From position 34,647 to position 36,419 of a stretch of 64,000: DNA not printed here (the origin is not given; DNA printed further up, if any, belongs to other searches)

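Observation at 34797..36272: Unusual domain fusion: MshEN c-di-GMP receptor, receiver and TPR in one 491-aa protein.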

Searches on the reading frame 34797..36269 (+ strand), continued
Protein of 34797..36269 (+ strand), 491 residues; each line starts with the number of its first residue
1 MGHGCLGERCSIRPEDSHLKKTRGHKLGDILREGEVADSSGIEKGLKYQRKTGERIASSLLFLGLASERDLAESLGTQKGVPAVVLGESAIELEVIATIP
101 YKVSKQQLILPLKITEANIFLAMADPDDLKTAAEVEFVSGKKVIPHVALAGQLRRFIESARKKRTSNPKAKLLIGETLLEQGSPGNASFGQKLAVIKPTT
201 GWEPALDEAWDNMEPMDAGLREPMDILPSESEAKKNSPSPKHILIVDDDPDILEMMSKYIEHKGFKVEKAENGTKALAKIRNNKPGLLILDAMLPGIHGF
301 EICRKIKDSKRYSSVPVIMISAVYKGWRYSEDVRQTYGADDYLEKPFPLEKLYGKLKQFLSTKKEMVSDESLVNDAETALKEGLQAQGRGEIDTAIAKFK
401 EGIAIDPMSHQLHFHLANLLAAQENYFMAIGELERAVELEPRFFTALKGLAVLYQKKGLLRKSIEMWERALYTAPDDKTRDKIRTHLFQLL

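Call 17: find_related_loci(query=A1, collection=genome_contigs, flank=10000)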
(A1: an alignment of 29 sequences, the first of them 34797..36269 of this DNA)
Query A1 (491 aa) in genome_contigs; peptide patterns used: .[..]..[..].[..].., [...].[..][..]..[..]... (x = any residue, [..] = any of these).
436 stretches matched a pattern; 427 encode a relative of the query (tblastn E <= 1e-3); the best 80 are kept; 80 distinct loci.
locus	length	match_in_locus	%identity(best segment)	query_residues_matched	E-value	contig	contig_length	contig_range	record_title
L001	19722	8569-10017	39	9-491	3e-109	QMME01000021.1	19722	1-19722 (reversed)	MAG: Deltaproteobacteria bacterium isolate B64_G9 B64_Guay9_scaffold_01732, whole genome shotgun sequence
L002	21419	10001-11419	40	26-491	2e-107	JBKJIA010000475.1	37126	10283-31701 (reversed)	MAG: Polyangiales bacterium isolate ant_bin.134 S1Ck117_1631040_flag_1_multi_14.0000_len_37126, whole genome shotgun seq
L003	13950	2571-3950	41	27-491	5e-105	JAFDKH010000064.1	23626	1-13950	MAG: Deltaproteobacteria bacterium isolate Meg22_46_Bin_104 Meg22_46_Bin_104_scaffold_2409, whole genome shotgun sequenc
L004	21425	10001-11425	41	26-491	8e-105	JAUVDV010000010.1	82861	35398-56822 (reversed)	MAG: Deltaproteobacteria bacterium isolate CSMAG_306 CSMAG_306_k141_1656355_length_82861_cov_13.9190, whole genome shotg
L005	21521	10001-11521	39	5-491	2e-104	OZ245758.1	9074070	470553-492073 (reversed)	MAG: Polyangiales bacterium isolate 1b4c1a86-0460-4abd-8bdf-cdfbe91d77c6 genome assembly, chromosome: 1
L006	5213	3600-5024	39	26-491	1e-104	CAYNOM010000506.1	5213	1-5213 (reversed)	MAG TPA_asm: uncultured Polyangiales bacterium isolate SRP319275_co6_81 genome assembly, contig: NODE_11204_length_5213_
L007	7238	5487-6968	39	11-491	2e-104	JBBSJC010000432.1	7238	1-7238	MAG: Polyangiales bacterium isolate LS4_concoct.218 LS4_concoct.218_K_116136_L_7238_cov_11.0000, whole genome shotgun se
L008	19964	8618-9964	41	38-491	3e-103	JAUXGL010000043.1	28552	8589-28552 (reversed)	MAG: Deltaproteobacteria bacterium isolate CSMAG_2928 CSMAG_2928_k117_1988277_length_28552_cov_12.0000, whole genome sho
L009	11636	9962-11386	39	26-491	5e-103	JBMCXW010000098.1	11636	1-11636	MAG: Myxococcota bacterium isolate D5M12_5 NODE_2427_length_11636_cov_20.644418, whole genome shotgun sequence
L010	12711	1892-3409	39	3-491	2e-102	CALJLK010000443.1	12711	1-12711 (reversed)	MAG TPA_asm: uncultured Sandaracinus sp. isolate SRR1506987_bin.180_CONCOCT_v1.1_MAG genome assembly, contig: ERZ761602.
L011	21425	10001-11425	39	26-491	1e-102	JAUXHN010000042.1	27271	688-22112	MAG: Deltaproteobacteria bacterium isolate CSMAG_2956 CSMAG_2956_k119_1015283_length_27271_cov_6.9956, whole genome shot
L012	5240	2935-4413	40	11-491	6e-103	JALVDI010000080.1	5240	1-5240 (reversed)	MAG: Polyangiaceae bacterium isolate 134-614_metabat2_scaf2bin.026 134-614_scaffold_13621_c1, whole genome shotgun seque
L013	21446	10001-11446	38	26-491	5e-102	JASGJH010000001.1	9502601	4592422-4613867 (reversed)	MAG: Myxococcales bacterium isolate 5N416 JMF-2111-06-0005.ont.bin.416_0, whole genome shotgun sequence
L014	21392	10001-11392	39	27-491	8e-102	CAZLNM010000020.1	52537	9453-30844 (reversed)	MAG TPA_asm: uncultured Myxococcales bacterium isolate SRP278314_co2_58 genome assembly, contig: NODE_969_length_52537_c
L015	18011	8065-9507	38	19-491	6e-102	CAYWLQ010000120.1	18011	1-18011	MAG TPA_asm: uncultured Myxococcales bacterium isolate SRP192927_co6_757 genome assembly, contig: NODE_6969_length_18011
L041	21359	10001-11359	38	27-484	7e-97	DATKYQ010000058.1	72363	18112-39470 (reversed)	MAG TPA_asm: Myxococcota bacterium isolate SMAG_U14223 k141_1184901, whole genome shotgun sequence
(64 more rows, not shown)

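Call 33: predict_structure(alignment_id=A1)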
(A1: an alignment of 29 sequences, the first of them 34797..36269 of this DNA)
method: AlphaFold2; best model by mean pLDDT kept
length: 491 residues; sequences in the alignment: 29
mean_pLDDT: 84.5   pTM: 0.51
mean pLDDT of the five models: 84.5, 84.4, 83.6, 83.6, 83.3
residues with pLDDT >= 90: 357; 70-90: 44; 50-70: 14; < 50: 76
segments of 3 or more residues with pLDDT < 50: 1-23, 185-237
pLDDT, mean of each block of 10 residues (from residue 1): 38 36 73 94 97 96 97 95 95 94 97 94 96 92 97 96 93 90 49 42 35 37 37 43 95 97 97 94 94 92 92 93 76 87 94 95 73 92 97 97 93 98 96 95 96 96 96 97 95 86
secondary structure, 60 per line:
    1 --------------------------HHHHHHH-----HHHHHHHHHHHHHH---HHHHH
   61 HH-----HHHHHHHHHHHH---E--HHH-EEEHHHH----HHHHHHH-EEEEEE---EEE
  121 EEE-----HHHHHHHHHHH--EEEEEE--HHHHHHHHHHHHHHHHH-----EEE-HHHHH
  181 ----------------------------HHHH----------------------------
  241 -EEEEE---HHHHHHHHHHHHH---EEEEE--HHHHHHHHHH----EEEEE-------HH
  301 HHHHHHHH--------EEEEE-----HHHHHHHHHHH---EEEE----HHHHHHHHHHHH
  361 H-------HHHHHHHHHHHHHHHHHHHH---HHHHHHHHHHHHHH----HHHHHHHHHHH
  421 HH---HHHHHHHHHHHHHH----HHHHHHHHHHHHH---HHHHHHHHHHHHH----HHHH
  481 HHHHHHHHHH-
elements in order: H27-33 H39-52 H56-62 H68-79 E90-92 H93-96 H101-107 E109-114 E118-123 H129-139 E142-147 H150-166 E172-174 H176-180 H209-212 E242-246 H250-262 E266-270 H273-282 E287-291 H299-308 E317-321 H327-337 E341-344 H349-361 H369-388 H392-405 H410-422 H426-439 H444-456 H460-472 H477-490

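Call 36: fold_search(model_id=the predicted structure, library=pdb)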
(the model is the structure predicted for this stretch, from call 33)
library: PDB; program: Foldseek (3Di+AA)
matches with E <= 10: 1867; with E <= 0.001: 812
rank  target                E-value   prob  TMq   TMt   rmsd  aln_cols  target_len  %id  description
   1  9dvt_R                4.8e-10  1.00  0.23  0.48   1.8       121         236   36  Cryo-EM structure of RpaA bound to PkaiBC DNA and the CTD of the alpha subunit of RNAP from the cyanobacterium Synecho (released 2025-10-15)
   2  9dvt_S                2.6e-09  1.00  0.24  0.50   6.2       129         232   36  Cryo-EM structure of RpaA bound to PkaiBC DNA and the CTD of the alpha subunit of RNAP from the cyanobacterium Synecho (released 2025-10-15)
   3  2a9o                  6.7e-09  1.00  0.23  0.92   1.5       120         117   37  Crystal structures of an activated YycF homologue, the essential response regulator from S.pneumoniae in complex with Be (released 2006-09-26)
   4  8tef_A                9.3e-09  1.00  0.23  0.22  17.4       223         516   21  PorX primitive monoclinic crystal form (released 2024-04-17)
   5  7pvk_A                1.4e-08  1.00  0.23  0.22  18.0       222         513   22  X-ray structure of dimeric PorX (T272A mutant), in complex with pGpG. (released 2022-12-14)
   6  8ted_B                1.5e-08  1.00  0.23  0.22  17.1       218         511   21  PorX primitive orthorhombic crystal form (released 2024-04-17)
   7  8p6f_A                1.5e-08  1.00  0.23  0.22  17.7       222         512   21  Crystal structure of PorX-Fj (released 2024-04-03)
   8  7pv7_A                1.7e-08  1.00  0.23  0.22  18.0       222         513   21  Crystal structure of dimeric Porphyromonas gingivalis PorX, a type 9 secretion system response regulator. (released 2022-12-14)
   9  8fk2_A                1.7e-08  1.00  0.23  0.91   1.2       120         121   35  The N-terminal VicR from Streptococcus mutans (released 2023-10-25)
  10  7pva_D                2.3e-08  1.00  0.23  0.23  17.6       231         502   23  1.9 Angstrom crystal structure of dimeric PorX, co-crystallized in the presence of zinc (released 2022-12-14)
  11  7pv7_B                2.3e-08  1.00  0.23  0.22  18.0       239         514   22  Crystal structure of dimeric Porphyromonas gingivalis PorX, a type 9 secretion system response regulator. (released 2022-12-14)
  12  8tfm_A                2.5e-08  1.00  0.23  0.22  17.4       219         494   21  PorX with Zn (primitive orthorhombic crystal form) (released 2024-04-17)
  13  8tff_A                2.5e-08  1.00  0.23  0.22  18.8       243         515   20  PorX with BeF3 phosphate analog (released 2024-04-17)
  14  8p6f_B                2.7e-08  1.00  0.23  0.22  16.9       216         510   22  Crystal structure of PorX-Fj (released 2024-04-03)
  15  8ted_A                2.7e-08  1.00  0.23  0.22  17.8       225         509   21  PorX primitive orthorhombic crystal form (released 2024-04-17)
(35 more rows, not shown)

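Call 46: find_encoding_contigs(protein=P0003, flank=10000, max_places=2)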
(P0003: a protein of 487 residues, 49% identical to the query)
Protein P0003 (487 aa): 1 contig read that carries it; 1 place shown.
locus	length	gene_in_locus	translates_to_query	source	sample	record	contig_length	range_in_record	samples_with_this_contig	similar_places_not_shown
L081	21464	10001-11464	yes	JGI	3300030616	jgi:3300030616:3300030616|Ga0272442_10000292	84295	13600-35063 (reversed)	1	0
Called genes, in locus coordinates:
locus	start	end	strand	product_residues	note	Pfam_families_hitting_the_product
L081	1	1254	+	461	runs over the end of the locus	PF13174:TPR_6 (faint), PF13428:TPR_14 (faint), PF23914:TPR_CcmH_CycH (faint), PF13424:TPR_12 (weak), PF07719:TPR_2 (weak), PF13414:TPR_11 (weak), PF13432:TPR_16 (weak), PF14559:TPR_19, +6 more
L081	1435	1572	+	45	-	-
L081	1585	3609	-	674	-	-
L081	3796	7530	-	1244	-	PF00930:DPPIV_N (faint), PF26550:Tricorn_2nd (faint), PF26549:Tricorn_N, PF07676:PD40 (weak)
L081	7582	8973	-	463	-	-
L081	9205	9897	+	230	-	-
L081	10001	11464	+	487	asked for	PF13414:TPR_11 (faint), PF05157:MshEN, PF00072:Response_reg, PF00515:TPR_1 (faint), PF07719:TPR_2 (faint), PF13432:TPR_16 (weak), PF13431:TPR_17 (faint), PF14559:TPR_19 (weak)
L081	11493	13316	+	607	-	-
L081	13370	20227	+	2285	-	PF00515:TPR_1 (faint), PF07719:TPR_2 (faint), PF13174:TPR_6 (faint), PF13181:TPR_8 (faint), PF13414:TPR_11 (faint), PF13424:TPR_12 (faint), PF13428:TPR_14 (faint), PF13176:TPR_7 (weak), +7 more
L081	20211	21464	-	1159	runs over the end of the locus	PF08450:SGL (faint), PF24684:Vgb_lyase (faint), PF11617:Cu-binding_MopE (weak)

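Call 48: search_protein_families(library=pfam, proteins=[L081:11493-13313:+, L002:11445-12995:+, L041:11396-13492:+], max_evalue=0.01)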
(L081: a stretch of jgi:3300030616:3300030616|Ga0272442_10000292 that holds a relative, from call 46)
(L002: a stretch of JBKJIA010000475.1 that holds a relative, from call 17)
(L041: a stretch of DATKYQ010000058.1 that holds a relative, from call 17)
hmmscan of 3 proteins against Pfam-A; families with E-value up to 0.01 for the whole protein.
L081:11493-13313:+ (607 aa): 3 families
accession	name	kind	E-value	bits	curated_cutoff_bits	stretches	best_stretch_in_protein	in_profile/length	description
PF14237.11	GYF_2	-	6.6e-14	51.9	25.8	1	104-152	1-49/50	GYF domain 2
PF13717.11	Zn_ribbon_4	-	2.4e-11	43.8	30.3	1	1-35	1-35/36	zinc-ribbon domain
PF13719.11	Zn_ribbon_5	-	3.4e-06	27.2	29.3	1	1-37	1-37/37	zinc-ribbon domain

L002:11445-12995:+ (517 aa): 2 families
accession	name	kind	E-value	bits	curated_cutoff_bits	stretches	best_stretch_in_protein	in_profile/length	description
PF14237.11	GYF_2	-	6.9e-16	58.2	25.8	1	123-172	1-50/50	GYF domain 2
PF13717.11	Zn_ribbon_4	-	1.2e-08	35.2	30.3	1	1-33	1-33/36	zinc-ribbon domain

L041:11396-13492:+ (699 aa): 4 families
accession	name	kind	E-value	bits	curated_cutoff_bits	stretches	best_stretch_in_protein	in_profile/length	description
PF14237.11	GYF_2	-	1.7e-16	60.2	25.8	1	95-144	1-50/50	GYF domain 2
PF13717.11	Zn_ribbon_4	-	1.2e-12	47.9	30.3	1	1-35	1-35/36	zinc-ribbon domain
PF13719.11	Zn_ribbon_5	-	0.00088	19.4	29.3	1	1-34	1-34/37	zinc-ribbon domain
PF25531.1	GYF_ATXR3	-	0.0079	16.9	27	0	94-139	2-48/48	Histone-lysine N-methyltransferase ATXR3, GYF domain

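Call 52: find_encoding_contigs(protein=P0026, flank=9000, max_places=1)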
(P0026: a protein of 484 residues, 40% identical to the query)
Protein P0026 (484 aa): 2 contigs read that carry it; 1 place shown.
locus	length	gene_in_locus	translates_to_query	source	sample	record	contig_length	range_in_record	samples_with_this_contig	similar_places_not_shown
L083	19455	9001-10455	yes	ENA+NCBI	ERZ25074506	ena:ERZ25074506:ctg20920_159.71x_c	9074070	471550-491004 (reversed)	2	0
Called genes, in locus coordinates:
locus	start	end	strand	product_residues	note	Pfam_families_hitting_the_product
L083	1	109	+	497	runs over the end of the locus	PF13541:ChlI, PF13401:AAA_22 (faint), PF05496:RuvB_N (faint), PF00158:Sigma54_activat (faint), PF00493:MCM, PF01078:Mg_chelatase, PF07728:AAA_5, PF13335:Mg_chelatase_C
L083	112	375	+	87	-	-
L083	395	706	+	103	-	PF05016:ParE_toxin (weak)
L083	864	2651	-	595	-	-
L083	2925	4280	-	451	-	-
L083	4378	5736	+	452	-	PF00072:Response_reg, PF00158:Sigma54_activat, PF14532:Sigma54_activ_2, PF07728:AAA_5 (faint), PF25601:AAA_lid_14, PF02954:HTH_8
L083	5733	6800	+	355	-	PF01476:LysM, PF05951:Peptidase_M15_2, PF08291:Peptidase_M15_3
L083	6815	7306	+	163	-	PF25919:BSH_CusB (faint), PF25984:BSH_YknX (faint), PF00364:Biotin_lipoyl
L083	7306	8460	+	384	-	-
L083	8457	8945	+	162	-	-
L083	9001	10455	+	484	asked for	PF05157:MshEN, PF00072:Response_reg, PF07719:TPR_2 (faint), PF13414:TPR_11 (faint), PF13432:TPR_16 (faint)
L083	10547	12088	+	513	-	PF13717:Zn_ribbon_4, PF14237:GYF_2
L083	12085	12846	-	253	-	PF01311:Bac_export_1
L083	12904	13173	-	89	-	PF01313:Bac_export_3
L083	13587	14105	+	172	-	PF00156:Pribosyltran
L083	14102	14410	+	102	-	PF13428:TPR_14 (faint), PF00515:TPR_1 (faint), PF07719:TPR_2 (faint), PF14559:TPR_19 (weak)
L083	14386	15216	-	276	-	PF04055:Radical_SAM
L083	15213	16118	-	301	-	PF01370:Epimerase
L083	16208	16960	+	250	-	PF04909:Amidohydro_2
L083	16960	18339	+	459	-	-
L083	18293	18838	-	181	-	PF13302:Acetyltransf_3, PF00583:Acetyltransf_1 (weak)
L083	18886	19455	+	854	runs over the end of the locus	-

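Call 70: search_protein_representatives(protein=window:34851-36269:+)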
Query: 473 residues. Proteins with E-value up to 0.001 (for the whole library): 553512; up to 1e-10: 80066; up to 1e-30: 746. The best 150 are listed.
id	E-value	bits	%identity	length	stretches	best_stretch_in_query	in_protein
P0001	0.0e+00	1040.6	100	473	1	1-473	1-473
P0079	7.7e-96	338.3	40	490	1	7-473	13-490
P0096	1.1e-95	337.8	39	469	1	9-473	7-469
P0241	5.8e-94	332.1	44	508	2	223-473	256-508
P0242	9.5e-91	321.5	46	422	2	215-473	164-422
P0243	3.2e-88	313.2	39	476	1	9-473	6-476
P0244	1.1e-86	308.1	38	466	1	9-473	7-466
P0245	1.9e-86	307.3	41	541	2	216-472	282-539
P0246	6.8e-86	305.5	43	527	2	222-473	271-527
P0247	1.4e-85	304.5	43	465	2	210-473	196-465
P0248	7.3e-85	302.1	36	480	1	8-471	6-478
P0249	1.6e-84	301.0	42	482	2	212-473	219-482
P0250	2.2e-83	297.3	37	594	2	210-472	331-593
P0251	2.6e-83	297.0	41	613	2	223-471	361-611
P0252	3.2e-83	296.7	40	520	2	214-473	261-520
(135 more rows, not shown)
